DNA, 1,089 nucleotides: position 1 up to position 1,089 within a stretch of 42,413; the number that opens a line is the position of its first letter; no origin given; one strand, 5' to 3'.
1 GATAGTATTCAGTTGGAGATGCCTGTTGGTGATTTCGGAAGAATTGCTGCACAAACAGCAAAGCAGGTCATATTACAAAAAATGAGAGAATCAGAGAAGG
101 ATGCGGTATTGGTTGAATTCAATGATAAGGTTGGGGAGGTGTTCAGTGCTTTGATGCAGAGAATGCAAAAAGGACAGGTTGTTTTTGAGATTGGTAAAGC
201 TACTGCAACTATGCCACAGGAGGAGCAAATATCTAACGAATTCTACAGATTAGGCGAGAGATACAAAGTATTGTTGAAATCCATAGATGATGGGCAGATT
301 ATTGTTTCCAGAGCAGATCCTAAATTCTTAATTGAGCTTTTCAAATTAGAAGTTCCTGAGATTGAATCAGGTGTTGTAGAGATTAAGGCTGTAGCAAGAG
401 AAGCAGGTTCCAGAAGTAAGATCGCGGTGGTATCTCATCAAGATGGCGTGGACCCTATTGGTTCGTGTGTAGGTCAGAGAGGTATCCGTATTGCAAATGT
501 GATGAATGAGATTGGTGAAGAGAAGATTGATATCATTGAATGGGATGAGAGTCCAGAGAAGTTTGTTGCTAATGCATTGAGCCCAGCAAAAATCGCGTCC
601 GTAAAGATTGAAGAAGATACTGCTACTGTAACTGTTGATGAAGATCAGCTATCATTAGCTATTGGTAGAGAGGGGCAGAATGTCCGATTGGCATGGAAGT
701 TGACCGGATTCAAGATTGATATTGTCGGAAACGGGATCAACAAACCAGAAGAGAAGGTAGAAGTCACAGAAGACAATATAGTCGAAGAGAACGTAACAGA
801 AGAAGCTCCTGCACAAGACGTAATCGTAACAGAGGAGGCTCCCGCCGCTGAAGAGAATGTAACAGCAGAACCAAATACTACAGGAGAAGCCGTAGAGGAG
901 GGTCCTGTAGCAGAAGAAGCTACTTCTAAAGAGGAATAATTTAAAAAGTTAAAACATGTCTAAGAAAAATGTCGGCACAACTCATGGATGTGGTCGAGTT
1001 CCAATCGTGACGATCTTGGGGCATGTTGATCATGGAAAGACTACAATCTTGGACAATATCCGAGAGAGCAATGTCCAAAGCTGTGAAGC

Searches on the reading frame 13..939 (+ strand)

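Call 62: search_protein_families(library=pfam, proteins=[window:13-939:+], max_evalue=0.001)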
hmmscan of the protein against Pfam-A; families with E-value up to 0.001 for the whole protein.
window:13-939:+ (308 aa): 4 families
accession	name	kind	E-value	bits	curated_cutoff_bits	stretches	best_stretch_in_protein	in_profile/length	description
PF13184.12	KH_5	-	6.4e-27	93.9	27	1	131-199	1-69/69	NusA-like KH domain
PF08529.16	NusA_N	-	9.4e-08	32.7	23.8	1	2-30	91-119/119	NusA N-terminal domain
PF23095.1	KH_NusA_C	-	0.00026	21.4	34.2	1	204-237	1-34/59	Transcription termination/antitermination protein NusA, KH domain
PF07650.23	KH_2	-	0.00071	19.8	22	0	183-230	4-53/78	KH domain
